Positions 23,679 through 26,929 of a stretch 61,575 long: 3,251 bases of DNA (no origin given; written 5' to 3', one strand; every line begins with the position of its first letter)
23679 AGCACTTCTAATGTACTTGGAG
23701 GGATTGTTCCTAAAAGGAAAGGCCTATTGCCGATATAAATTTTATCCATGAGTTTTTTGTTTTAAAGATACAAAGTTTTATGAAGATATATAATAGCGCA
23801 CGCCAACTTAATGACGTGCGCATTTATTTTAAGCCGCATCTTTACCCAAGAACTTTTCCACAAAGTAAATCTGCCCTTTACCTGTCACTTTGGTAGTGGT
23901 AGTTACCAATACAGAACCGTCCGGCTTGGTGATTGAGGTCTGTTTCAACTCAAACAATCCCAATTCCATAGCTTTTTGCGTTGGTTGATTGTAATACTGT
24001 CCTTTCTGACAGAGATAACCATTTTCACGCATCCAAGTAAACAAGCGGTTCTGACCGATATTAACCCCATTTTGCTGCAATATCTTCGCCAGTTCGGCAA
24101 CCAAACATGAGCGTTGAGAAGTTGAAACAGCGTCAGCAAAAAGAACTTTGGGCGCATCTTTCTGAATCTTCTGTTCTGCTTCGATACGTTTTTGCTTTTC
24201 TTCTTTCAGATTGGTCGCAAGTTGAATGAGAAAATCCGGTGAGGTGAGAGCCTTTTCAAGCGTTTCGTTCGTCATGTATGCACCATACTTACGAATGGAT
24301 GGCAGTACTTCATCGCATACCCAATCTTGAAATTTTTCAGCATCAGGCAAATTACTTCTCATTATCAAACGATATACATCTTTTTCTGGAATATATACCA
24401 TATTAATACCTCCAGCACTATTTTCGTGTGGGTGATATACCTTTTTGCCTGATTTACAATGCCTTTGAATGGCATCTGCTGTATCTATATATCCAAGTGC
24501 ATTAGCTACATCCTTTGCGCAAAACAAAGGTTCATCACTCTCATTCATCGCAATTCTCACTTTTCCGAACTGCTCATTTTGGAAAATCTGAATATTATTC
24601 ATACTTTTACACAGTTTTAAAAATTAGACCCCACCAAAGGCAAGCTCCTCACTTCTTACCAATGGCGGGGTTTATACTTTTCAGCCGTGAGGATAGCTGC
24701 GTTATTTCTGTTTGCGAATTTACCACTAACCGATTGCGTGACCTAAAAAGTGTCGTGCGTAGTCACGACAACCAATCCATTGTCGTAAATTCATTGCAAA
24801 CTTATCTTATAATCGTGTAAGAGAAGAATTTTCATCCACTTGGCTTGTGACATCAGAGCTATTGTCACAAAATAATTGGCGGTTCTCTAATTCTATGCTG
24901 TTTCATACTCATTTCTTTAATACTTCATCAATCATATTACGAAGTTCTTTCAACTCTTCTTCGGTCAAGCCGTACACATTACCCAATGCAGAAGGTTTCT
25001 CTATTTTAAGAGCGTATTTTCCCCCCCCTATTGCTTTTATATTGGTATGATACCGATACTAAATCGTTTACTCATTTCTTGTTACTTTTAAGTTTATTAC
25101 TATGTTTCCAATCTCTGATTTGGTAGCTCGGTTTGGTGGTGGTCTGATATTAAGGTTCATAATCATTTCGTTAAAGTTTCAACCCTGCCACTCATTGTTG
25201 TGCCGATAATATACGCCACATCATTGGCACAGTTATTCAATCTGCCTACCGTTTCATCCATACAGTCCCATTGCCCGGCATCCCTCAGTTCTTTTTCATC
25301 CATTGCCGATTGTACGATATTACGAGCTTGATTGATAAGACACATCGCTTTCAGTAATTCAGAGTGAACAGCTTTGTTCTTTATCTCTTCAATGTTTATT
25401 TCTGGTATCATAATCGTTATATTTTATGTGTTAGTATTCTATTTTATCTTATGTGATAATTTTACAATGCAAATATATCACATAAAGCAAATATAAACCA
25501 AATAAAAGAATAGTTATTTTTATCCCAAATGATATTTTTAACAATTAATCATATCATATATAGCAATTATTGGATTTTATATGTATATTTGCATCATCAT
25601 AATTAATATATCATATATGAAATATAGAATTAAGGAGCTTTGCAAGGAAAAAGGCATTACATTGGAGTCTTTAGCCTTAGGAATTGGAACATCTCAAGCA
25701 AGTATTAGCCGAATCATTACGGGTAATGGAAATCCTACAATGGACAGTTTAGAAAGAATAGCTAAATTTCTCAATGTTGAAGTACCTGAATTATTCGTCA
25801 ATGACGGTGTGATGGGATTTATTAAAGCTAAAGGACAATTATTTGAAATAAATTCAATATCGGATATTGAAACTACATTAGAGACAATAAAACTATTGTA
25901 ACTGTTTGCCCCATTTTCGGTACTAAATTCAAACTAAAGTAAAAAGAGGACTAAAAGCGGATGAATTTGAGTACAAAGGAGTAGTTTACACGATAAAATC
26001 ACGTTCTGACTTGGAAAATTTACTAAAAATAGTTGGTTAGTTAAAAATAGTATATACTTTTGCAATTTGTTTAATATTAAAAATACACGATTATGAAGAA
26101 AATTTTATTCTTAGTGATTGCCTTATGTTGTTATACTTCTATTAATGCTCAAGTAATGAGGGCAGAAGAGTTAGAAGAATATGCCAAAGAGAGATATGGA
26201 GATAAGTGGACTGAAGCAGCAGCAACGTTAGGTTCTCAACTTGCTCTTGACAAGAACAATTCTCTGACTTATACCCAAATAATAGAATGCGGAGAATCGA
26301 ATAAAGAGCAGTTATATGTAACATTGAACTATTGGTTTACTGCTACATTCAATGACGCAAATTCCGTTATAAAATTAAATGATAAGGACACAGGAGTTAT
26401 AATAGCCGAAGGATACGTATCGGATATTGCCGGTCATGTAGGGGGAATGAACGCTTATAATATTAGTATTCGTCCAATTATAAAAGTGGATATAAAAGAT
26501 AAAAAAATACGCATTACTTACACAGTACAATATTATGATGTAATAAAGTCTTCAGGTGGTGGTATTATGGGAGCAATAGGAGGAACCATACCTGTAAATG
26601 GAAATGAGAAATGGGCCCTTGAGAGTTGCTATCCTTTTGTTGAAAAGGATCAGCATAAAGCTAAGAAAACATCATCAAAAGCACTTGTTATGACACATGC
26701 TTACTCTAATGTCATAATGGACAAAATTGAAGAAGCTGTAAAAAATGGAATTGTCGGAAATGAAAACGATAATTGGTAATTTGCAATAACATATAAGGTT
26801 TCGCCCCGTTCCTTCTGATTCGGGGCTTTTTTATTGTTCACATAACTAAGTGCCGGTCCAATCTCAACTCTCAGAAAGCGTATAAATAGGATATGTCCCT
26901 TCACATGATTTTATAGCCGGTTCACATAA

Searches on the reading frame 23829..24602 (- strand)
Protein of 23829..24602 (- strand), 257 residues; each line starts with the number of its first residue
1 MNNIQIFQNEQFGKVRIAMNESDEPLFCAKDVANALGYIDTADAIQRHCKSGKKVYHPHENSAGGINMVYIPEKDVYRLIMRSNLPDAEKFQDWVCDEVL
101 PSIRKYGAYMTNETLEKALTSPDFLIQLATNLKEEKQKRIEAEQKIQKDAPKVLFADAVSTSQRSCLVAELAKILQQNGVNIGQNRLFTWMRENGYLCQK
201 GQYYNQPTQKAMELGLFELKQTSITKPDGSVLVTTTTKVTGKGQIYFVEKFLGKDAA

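Call 81: search_protein_families(library=pfam, proteins=[window:23829-24602:-], max_evalue=0.0001)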
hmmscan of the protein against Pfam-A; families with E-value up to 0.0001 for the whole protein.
window:23829-24602:- (257 aa): 2 families
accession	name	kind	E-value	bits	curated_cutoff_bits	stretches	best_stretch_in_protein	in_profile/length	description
PF03374.19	ANT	-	2.9e-34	118.1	25.3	1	143-252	1-106/108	Phage antirepressor protein KilAC domain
PF02498.22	Bro-N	-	8.2e-24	84.5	25.6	1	15-101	2-96/96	BRO family, N-terminal domain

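Call 93: search_protein_families(library=padloc, proteins=[window:23829-24602:-], max_evalue=0.001)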
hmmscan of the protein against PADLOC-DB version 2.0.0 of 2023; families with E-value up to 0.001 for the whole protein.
window:23829-24602:- (257 aa): 0 families

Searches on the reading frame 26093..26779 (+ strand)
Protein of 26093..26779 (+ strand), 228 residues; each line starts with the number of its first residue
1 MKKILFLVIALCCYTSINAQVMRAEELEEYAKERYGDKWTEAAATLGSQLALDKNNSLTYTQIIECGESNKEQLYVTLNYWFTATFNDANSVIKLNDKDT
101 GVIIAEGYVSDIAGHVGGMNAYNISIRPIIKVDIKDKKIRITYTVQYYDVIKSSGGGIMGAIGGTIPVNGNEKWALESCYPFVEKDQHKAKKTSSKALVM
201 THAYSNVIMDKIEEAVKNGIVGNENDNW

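Call 81: search_protein_families(library=pfam, proteins=[window:26093-26779:+], max_evalue=0.0001)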
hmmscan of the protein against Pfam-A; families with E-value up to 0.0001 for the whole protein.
window:26093-26779:+ (228 aa): 1 family
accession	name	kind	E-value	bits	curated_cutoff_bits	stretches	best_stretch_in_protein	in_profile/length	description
PF14730.11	DUF4468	-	4.1e-14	53.2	22.6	1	60-147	1-89/92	Domain of unknown function (DUF4468) with TBP-like fold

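Call 93: search_protein_families(library=padloc, proteins=[window:26093-26779:+], max_evalue=0.001)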
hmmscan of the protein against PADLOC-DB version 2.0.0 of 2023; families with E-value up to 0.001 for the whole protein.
window:26093-26779:+ (228 aa): 0 families
